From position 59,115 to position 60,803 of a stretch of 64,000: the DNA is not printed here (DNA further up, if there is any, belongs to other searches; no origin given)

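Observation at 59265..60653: GNAT acetyltransferase fused to NAD kinase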

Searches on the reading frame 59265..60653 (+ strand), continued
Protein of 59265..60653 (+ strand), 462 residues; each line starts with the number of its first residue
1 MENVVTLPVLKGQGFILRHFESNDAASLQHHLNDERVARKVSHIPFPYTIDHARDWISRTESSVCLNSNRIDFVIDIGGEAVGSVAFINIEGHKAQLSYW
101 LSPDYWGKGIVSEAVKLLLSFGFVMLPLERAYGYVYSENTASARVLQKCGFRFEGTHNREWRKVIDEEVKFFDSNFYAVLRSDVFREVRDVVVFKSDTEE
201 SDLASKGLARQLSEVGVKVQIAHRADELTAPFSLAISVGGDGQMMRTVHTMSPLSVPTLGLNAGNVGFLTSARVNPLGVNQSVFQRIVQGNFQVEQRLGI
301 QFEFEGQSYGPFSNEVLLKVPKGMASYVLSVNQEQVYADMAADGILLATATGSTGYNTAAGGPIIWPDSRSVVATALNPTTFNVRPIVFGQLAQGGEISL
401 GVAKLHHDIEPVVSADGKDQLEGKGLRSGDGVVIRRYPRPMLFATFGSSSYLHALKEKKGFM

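Call 22: find_encoding_contigs(protein=P0029, flank=8000, max_places=1)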
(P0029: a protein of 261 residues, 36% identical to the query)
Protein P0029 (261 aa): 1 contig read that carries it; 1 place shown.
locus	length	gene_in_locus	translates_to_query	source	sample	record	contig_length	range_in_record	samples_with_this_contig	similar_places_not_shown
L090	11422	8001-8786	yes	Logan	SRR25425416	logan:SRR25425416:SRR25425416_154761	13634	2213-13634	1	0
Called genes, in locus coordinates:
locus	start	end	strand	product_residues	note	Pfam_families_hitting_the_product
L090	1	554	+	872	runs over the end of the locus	PF00270:DEAD (weak), PF04851:ResIII, PF27159:HI_1054_N, PF27365:HI_1054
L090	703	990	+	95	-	-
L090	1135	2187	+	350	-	-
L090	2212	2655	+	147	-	PF01467:CTP_transf_like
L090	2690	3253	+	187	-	PF07931:CPT (weak), PF13671:AAA_33 (weak)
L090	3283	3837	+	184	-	PF13238:AAA_18 (weak)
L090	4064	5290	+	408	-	PF04851:ResIII (faint), PF00270:DEAD, PF00271:Helicase_C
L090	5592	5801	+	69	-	-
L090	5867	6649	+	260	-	-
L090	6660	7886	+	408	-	PF17767:NAPRTase_N, PF04095:NAPRTase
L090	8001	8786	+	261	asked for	PF01513:NAD_kinase, PF20143:NAD_kinase_C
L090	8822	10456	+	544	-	PF00795:CN_hydrolase, PF02540:NAD_synthase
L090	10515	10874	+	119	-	-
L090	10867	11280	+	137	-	PF01230:HIT (weak)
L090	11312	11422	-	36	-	?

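Call 32: search_protein_representatives(protein=window:59265-60650:+)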
Query: 462 residues. Proteins with E-value up to 0.001 (for the whole library): 29775; up to 1e-10: 8358; up to 1e-30: 41. The best 150 are listed.
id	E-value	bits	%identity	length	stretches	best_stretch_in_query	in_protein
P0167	1.4e-126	439.6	47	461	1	2-458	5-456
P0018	6.7e-104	364.9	42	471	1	5-461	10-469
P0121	6.9e-65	236.3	59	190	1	4-183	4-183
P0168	9.1e-56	206.3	25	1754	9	32-175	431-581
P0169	9.8e-51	189.7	42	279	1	222-461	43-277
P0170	2.2e-49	185.3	42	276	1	215-461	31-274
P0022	9.5e-47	176.6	43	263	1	232-462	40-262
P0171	1.1e-45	173.1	60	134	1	52-182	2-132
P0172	3.5e-42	161.5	39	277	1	201-461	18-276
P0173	1.3e-41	159.7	41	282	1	229-461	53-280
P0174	1.4e-40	156.2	39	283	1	203-461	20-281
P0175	2.1e-40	155.6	33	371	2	11-187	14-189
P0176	4.8e-38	147.9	37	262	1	225-462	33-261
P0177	7.8e-38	147.2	43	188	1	8-181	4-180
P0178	1.0e-37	146.8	34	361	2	14-159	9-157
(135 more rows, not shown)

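Call 34: predict_structure(alignment_id=A1)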
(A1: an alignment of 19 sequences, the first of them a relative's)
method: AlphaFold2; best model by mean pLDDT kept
length: 462 residues; sequences in the alignment: 19
mean_pLDDT: 85.4   pTM: 0.73
mean pLDDT of the five models: 85.4, 85.4, 84.2, 84.1, 82.9
residues with pLDDT >= 90: 186; 70-90: 239; 50-70: 30; < 50: 7
segments of 3 or more residues with pLDDT < 50: 354-360
pLDDT, mean of each block of 10 residues (from residue 1): 84 97 95 78 75 93 87 97 93 89 91 96 88 85 86 84 76 88 73 91 93 95 86 89 86 86 72 86 89 85 89 87 92 91 88 47 70 88 81 86 90 83 83 89 83 73 60
secondary structure, 60 per line:
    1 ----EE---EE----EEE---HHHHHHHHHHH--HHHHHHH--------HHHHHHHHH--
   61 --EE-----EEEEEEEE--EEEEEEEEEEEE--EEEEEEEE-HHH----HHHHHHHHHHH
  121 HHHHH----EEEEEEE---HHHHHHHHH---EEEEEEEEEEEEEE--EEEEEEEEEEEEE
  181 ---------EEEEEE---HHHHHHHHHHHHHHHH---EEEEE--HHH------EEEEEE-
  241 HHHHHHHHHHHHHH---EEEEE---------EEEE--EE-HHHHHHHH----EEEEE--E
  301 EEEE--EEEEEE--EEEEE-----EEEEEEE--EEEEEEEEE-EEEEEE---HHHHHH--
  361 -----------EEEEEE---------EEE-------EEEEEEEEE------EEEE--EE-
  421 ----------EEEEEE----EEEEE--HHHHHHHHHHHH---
elements in order: E16-18 H22-32 H35-41 H50-58 E70-77 E80-91 E94-101 H110-125 E130-136 H140-148 E152-165 E168-180 E190-195 H199-214 E218-222 E234-239 H241-254 E258-262 E272-275 H281-288 E293-297 E300-304 E307-312 E315-319 E325-331 E334-342 E344-349 H353-358 E372-377 E387-389 E397-405 E412-415 E431-436 E441-445 H448-459

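Call 39: fold_search(model_id=the predicted structure, library=pdb)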
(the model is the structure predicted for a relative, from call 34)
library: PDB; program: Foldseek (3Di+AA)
matches with E <= 10: 1735; with E <= 0.001: 559
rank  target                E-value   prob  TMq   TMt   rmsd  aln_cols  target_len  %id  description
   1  1u0r_C                1.2e-21  1.00  0.50  0.77   3.7       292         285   23  Crystal structure of Mycobacterium tuberculosis NAD kinase (released 2004-08-31)
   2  7qvs_B                1.7e-21  1.00  0.50  0.79   3.9       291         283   26  Pseudomonas aeruginosa nicotinamide adenine dinucleotide kinase (NADK) structure in complex with NADP (released 2022-09-14)
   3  1u0t_B                2.2e-21  1.00  0.50  0.79   3.4       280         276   24  Crystal structure of Mycobacterium tuberculosis NAD kinase (released 2004-08-31)
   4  7mh7                  2.8e-21  1.00  0.51  0.79   3.2       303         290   26  crystal structure of NAD kinase from Pseudomonas aeruginosa PAO1 (released 2021-04-21)
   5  1y3h_A                7.1e-21  1.00  0.49  0.80   3.5       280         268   25  Crystal Structure of Inorganic Polyphosphate/ATP-NAD kinase from Mycobacterium tuberculosis (released 2005-01-18)
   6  7qvs_A                7.1e-21  1.00  0.48  0.74   4.7       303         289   27  Pseudomonas aeruginosa nicotinamide adenine dinucleotide kinase (NADK) structure in complex with NADP (released 2022-09-14)
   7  2an1_A                8.0e-21  1.00  0.49  0.80   3.1       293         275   24  Structural Genomics, The crystal structure of a putative kinase from Salmonella typhimurim LT2 (released 2005-09-27)
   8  1u0r_A                1.2e-20  1.00  0.47  0.74   4.7       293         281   25  Crystal structure of Mycobacterium tuberculosis NAD kinase (released 2004-08-31)
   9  1u0r_D                1.4e-20  1.00  0.48  0.71   4.5       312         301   22  Crystal structure of Mycobacterium tuberculosis NAD kinase (released 2004-08-31)
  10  1y3h_B                1.6e-20  1.00  0.48  0.79   3.5       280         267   25  Crystal Structure of Inorganic Polyphosphate/ATP-NAD kinase from Mycobacterium tuberculosis (released 2005-01-18)
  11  2an1_C                1.9e-20  1.00  0.49  0.80   3.6       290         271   24  Structural Genomics, The crystal structure of a putative kinase from Salmonella typhimurim LT2 (released 2005-09-27)
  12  4hao_B                2.2e-20  1.00  0.51  0.80   3.0       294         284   23  Crystal Structure of Inorganic Polyphosphate/ATP-NAD Kinase from Yersinia pestis CO92 (released 2012-10-10)
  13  1u0t_A                2.6e-20  1.00  0.47  0.77   4.0       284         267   24  Crystal structure of Mycobacterium tuberculosis NAD kinase (released 2004-08-31)
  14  2an1_D                2.9e-20  1.00  0.49  0.80   3.3       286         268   24  Structural Genomics, The crystal structure of a putative kinase from Salmonella typhimurim LT2 (released 2005-09-27)
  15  2an1_B                3.2e-20  1.00  0.47  0.74   5.0       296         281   23  Structural Genomics, The crystal structure of a putative kinase from Salmonella typhimurim LT2 (released 2005-09-27)
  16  4hao_A                1.1e-19  1.00  0.50  0.79   3.1       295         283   24  Crystal Structure of Inorganic Polyphosphate/ATP-NAD Kinase from Yersinia pestis CO92 (released 2012-10-10)
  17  1u0r_B                1.0e-18  1.00  0.45  0.76   4.5       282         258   26  Crystal structure of Mycobacterium tuberculosis NAD kinase (released 2004-08-31)
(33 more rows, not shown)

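Call 52: list_cluster_members(proteins=[P0001, P0005, P0007, P0008, P0010, P0016, P0167, P0018, P0122, P0124])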
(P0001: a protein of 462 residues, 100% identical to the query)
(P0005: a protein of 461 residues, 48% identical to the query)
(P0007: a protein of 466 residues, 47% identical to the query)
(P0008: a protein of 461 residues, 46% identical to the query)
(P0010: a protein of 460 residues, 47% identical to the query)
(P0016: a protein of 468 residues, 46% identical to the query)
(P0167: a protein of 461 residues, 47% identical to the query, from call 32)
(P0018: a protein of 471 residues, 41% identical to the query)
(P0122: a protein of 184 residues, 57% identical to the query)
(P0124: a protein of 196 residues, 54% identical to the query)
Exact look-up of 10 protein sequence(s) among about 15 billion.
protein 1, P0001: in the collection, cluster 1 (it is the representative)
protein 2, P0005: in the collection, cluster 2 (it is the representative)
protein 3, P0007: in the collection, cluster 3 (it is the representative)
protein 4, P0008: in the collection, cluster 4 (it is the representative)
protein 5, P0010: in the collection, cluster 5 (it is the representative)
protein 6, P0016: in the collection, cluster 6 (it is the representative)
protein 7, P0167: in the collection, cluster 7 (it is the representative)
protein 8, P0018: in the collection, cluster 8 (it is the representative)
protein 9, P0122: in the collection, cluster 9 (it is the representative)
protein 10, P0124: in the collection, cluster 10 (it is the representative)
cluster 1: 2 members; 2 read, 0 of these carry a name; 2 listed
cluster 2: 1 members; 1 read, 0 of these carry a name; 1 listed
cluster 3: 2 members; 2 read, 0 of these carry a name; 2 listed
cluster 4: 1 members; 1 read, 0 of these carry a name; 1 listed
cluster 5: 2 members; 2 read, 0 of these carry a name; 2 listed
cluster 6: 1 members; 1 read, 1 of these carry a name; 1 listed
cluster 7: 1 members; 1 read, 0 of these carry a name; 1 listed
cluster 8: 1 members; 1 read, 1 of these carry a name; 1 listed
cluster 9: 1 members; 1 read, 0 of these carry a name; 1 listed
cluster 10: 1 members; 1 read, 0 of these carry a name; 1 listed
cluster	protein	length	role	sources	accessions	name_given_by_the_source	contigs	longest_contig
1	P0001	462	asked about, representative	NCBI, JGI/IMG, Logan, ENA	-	-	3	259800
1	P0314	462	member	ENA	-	-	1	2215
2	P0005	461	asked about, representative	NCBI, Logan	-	-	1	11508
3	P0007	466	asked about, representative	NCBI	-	-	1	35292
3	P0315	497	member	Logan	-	-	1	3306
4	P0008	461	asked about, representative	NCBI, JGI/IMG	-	-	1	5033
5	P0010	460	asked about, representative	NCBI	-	-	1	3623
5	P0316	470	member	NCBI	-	-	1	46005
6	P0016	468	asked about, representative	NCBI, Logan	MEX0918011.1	MAG: GNAT family N-acetyltransferase [Candidatus Paceibacterota bacterium]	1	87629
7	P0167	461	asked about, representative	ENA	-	-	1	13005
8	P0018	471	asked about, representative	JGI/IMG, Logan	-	NAD kinase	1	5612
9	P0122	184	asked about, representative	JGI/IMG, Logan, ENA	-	-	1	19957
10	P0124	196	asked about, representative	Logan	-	-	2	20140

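Call 55: search_protein_families(library=ncbifam, proteins=[window:59265-60653:+], max_evalue=0.01)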
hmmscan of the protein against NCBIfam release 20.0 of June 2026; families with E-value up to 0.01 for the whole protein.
window:59265-60653:+ (462 aa): 21 families
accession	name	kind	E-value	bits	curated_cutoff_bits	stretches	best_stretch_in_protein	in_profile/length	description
NF002306.0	PRK01231.1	equivalog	6.2e-34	117.5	316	1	217-458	53-288/299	NAD(+) kinase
NF002521.0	PRK01911.1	equivalog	2.5e-31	109.2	309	1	216-419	49-248/292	NAD kinase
NF002561.0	PRK02155.1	equivalog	6.3e-29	101.2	371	1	214-458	47-284/297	NAD kinase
NF002892.0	PRK03372.1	equivalog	1.2e-28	100.4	299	1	215-453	60-286/312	NAD kinase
NF002893.0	PRK03378.1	equivalog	3.2e-28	98.9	386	1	221-461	53-287/292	NAD(+) kinase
NF002984.0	PRK03708.1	equivalog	3.4e-28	98.8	326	1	234-451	60-266/277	NAD(+) kinase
NF002255.0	PRK01185.1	subfamily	7.1e-26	90.9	304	1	233-451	54-258/271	NAD(+) kinase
NF010678.0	PRK14076.1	equivalog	1.8e-25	89.8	493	1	229-420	347-533/570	bifunctional NADP phosphatase/NAD kinase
NF002731.0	PRK02645.1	equivalog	6.1e-25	88.2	312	1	191-393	7-230/305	NAD(+) kinase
NF010677.0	PRK14075.1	equivalog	1.2e-24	87.3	260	1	202-389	13-194/257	NAD(+) kinase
NF002732.0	PRK02649.1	equivalog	1.7e-24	86.9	348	1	222-461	59-291/305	NAD(+) kinase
NF002579.0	PRK02231.1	equivalog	1.3e-22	80.6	459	1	222-458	61-293/301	NAD(+) kinase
NF003391.0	PRK04539.1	equivalog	1e-21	77.3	470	1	227-458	64-288/296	inorganic polyphosphate/ATP-NAD kinase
NF003406.0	PRK04761.1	equivalog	5.2e-21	75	211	1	232-379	37-182/257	NAD kinase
NF010679.0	PRK14077.1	equivalog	1e-19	71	343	1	224-390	57-225/287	NAD(+) kinase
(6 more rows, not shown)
